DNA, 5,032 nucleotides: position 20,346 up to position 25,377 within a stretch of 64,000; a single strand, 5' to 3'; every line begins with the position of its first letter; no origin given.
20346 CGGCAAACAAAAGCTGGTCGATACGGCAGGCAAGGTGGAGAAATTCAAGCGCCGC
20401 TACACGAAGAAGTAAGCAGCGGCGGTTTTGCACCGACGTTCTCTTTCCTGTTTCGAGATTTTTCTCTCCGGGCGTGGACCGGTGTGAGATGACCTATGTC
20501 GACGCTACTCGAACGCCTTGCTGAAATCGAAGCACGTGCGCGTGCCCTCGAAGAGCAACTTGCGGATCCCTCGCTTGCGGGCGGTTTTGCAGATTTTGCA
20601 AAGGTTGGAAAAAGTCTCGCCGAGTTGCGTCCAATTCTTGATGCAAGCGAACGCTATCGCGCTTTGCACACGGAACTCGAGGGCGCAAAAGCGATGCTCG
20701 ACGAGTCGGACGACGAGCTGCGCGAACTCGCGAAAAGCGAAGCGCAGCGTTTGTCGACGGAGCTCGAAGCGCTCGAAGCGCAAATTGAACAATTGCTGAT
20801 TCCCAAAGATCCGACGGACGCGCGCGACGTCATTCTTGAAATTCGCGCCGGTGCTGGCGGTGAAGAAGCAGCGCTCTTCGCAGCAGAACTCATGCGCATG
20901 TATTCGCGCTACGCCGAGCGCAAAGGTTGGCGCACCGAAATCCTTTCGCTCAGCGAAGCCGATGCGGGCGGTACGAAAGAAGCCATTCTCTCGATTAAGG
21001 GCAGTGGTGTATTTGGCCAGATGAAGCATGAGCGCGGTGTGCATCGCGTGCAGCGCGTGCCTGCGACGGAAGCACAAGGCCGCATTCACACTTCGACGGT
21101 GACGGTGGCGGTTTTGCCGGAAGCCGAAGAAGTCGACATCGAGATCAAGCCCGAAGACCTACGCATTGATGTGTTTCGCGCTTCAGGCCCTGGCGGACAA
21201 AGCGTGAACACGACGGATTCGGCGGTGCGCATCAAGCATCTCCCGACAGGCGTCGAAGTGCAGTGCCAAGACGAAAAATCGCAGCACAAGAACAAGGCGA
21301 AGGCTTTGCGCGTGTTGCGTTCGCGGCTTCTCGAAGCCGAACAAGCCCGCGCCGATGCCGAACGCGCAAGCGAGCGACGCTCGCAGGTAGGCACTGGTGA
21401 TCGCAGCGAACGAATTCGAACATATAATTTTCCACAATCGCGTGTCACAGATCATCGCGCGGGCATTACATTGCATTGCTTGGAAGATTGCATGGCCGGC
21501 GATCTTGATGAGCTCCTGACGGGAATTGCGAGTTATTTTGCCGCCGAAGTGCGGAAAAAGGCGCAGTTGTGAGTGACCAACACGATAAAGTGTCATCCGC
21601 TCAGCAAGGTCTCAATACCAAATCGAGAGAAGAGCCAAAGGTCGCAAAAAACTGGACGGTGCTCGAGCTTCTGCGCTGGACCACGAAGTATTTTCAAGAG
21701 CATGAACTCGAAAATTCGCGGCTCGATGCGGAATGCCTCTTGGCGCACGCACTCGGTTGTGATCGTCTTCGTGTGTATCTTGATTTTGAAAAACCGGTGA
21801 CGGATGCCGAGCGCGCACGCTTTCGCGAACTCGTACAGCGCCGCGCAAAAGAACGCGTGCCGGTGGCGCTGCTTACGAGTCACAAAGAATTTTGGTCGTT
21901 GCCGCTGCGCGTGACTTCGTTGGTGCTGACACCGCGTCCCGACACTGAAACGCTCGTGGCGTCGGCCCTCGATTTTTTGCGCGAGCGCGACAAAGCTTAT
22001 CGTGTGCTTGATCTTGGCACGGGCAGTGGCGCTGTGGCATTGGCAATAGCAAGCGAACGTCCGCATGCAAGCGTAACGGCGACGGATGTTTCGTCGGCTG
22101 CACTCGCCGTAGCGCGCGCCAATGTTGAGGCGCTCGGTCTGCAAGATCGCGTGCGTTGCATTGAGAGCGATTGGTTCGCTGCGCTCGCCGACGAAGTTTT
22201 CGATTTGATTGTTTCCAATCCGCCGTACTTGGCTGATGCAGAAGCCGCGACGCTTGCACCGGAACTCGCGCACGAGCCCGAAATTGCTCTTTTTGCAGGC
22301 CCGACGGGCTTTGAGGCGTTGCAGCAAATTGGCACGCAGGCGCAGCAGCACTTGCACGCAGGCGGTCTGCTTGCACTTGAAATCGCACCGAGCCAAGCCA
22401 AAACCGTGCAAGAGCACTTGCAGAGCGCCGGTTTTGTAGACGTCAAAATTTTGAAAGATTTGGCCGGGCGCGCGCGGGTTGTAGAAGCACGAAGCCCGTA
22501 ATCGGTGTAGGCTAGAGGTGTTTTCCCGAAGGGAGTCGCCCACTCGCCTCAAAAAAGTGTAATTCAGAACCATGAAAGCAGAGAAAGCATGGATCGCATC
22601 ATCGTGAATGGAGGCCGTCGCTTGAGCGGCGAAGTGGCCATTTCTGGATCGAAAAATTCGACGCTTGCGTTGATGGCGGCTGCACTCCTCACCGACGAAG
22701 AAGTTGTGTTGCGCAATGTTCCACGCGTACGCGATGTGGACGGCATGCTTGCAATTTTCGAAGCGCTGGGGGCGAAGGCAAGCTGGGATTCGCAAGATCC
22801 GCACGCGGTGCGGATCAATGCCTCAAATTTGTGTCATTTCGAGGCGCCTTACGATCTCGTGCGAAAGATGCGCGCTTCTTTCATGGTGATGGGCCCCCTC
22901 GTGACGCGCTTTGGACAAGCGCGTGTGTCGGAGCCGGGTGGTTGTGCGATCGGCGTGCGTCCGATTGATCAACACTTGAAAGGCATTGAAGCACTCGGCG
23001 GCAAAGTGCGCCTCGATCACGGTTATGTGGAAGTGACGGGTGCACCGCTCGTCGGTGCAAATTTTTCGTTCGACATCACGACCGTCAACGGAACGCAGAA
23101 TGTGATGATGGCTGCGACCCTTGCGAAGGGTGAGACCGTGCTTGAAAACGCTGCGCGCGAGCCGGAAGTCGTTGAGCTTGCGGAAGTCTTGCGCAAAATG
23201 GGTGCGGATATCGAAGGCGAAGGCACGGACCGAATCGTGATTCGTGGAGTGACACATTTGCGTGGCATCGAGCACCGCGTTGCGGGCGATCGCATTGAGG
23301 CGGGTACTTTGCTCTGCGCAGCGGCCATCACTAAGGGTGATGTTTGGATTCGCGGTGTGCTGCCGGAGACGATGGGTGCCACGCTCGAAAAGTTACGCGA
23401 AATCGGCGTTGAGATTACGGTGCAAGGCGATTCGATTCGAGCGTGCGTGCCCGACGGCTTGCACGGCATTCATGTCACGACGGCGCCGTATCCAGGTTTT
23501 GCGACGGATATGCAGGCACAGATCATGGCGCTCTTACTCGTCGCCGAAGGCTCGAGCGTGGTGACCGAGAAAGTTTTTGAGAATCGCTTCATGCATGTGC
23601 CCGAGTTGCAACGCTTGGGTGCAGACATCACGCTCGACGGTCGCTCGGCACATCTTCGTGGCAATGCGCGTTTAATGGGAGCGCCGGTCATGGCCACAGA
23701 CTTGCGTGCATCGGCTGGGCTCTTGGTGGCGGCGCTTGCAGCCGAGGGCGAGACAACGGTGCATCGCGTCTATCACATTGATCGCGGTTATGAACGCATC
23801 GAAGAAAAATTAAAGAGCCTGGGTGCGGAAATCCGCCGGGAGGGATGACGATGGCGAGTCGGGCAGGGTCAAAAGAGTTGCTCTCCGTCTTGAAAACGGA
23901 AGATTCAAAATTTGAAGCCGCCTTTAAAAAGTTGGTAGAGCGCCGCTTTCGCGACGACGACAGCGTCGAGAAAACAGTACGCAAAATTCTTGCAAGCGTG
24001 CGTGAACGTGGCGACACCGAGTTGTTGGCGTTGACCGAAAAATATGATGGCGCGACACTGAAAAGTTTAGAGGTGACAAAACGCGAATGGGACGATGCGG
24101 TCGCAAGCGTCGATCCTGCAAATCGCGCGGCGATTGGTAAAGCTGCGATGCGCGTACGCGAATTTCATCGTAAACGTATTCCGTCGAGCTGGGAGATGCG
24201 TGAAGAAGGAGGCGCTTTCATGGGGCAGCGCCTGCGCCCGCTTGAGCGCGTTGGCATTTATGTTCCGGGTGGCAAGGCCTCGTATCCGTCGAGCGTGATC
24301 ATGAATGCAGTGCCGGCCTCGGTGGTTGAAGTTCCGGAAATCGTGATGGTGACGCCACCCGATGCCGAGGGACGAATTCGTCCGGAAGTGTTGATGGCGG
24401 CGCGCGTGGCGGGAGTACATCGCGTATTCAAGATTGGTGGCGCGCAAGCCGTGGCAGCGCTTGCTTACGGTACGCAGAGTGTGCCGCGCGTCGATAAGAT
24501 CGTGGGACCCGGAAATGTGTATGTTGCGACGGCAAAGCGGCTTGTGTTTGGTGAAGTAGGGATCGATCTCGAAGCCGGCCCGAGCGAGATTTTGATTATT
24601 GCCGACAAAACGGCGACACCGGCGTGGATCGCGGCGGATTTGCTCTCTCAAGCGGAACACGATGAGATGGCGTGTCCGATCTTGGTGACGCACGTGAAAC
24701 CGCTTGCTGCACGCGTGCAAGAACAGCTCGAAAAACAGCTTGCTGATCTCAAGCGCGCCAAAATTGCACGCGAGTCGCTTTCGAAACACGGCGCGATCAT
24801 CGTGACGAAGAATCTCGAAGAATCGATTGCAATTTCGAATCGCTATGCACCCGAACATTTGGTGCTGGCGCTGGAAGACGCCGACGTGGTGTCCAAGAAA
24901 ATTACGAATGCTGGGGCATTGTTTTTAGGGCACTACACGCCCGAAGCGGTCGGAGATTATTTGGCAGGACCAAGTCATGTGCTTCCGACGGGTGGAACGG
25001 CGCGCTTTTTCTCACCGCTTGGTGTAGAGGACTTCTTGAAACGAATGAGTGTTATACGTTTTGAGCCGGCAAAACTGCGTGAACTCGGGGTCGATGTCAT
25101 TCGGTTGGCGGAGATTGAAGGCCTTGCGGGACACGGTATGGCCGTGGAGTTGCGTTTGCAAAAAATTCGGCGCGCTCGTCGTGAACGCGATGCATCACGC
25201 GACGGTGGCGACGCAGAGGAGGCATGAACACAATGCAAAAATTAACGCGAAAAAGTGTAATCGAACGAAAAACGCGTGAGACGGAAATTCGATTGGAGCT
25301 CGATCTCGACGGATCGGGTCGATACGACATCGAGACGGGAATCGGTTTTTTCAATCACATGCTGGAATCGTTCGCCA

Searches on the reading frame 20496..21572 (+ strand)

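Call 75: search_protein_families(library=pfam, proteins=[window:20496-21572:+], max_evalue=1e-8)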
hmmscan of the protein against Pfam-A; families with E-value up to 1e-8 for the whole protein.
window:20496-21572:+ (358 aa): 2 families
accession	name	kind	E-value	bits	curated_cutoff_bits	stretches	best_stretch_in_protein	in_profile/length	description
PF03462.23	PCRF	-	4.2e-72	242.5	24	1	12-204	2-194/194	PCRF domain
PF00472.26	RF-1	-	8.6e-45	151.9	35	1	211-321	1-116/116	RF-1 domain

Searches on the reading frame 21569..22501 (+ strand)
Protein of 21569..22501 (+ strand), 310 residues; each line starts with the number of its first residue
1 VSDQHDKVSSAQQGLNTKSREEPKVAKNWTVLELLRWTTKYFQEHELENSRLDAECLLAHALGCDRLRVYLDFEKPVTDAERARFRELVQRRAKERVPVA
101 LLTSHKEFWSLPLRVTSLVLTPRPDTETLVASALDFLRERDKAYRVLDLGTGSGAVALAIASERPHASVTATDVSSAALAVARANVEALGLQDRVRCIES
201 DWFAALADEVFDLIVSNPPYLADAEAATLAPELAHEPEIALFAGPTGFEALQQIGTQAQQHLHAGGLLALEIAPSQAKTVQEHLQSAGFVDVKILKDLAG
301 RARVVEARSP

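Call 75: search_protein_families(library=pfam, proteins=[window:21569-22501:+], max_evalue=1e-8)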
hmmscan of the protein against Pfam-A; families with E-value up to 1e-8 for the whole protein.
window:21569-22501:+ (310 aa): 9 families
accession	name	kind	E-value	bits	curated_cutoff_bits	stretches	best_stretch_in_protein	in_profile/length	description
PF05175.20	MTS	-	6.2e-21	75.2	23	1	138-229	28-118/170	Methyltransferase small domain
PF17827.6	PrmC_N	-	6.4e-20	71.9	23.4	1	33-103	1-70/71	PrmC N-terminal domain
PF13847.12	Methyltransf_31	-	4.4e-13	49.6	27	1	141-269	2-108/145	Methyltransferase domain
PF13649.12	Methyltransf_25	-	9.4e-13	49.1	27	1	146-228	1-84/97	Methyltransferase domain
PF03602.21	Cons_hypoth95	-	1.3e-09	38.4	24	1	122-225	21-128/182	Conserved hypothetical protein 95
PF08241.18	Methyltransf_11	-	4.9e-09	37.2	21.2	0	147-217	1-67/95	Methyltransferase domain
PF06325.19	PrmA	-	5e-09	36.5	22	0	131-217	152-233/296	Ribosomal protein L11 methyltransferase (PrmA)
PF10294.15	Methyltransf_16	-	5.2e-09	36.5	21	1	138-215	42-125/174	Lysine methyltransferase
PF08242.18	Methyltransf_12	-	7.9e-09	36.6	30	0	147-217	1-72/98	Methyltransferase domain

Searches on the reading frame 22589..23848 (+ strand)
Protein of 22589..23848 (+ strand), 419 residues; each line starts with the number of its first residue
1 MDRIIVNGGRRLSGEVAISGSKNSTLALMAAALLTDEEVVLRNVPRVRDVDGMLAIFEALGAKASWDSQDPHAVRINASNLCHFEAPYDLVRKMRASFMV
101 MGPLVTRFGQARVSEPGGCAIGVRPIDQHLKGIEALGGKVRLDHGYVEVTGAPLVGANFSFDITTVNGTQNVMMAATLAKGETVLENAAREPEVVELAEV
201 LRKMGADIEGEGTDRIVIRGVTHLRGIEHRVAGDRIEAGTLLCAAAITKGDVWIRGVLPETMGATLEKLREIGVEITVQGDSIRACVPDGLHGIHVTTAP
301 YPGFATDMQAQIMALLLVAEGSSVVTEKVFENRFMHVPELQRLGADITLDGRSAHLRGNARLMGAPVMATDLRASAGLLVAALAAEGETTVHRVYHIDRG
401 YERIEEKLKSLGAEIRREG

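Call 75: search_protein_families(library=pfam, proteins=[window:22589-23848:+], max_evalue=1e-8)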
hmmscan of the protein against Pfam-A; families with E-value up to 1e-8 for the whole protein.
window:22589-23848:+ (419 aa): 1 family
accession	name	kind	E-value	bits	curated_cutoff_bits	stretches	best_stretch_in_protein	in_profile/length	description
PF00275.25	EPSP_synthase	-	4.3e-107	358.9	22.8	1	7-408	2-417/417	EPSP synthase (3-phosphoshikimate 1-carboxyvinyltransferase)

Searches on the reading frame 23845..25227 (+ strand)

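Call 75: search_protein_families(library=pfam, proteins=[window:23845-25227:+], max_evalue=1e-8)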
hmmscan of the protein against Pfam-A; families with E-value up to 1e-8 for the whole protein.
window:23845-25227:+ (460 aa): 1 family
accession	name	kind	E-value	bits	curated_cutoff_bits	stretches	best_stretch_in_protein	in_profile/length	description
PF00815.25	Histidinol_dh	-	5.2e-170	566.3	27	1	33-438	3-411/411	Histidinol dehydrogenase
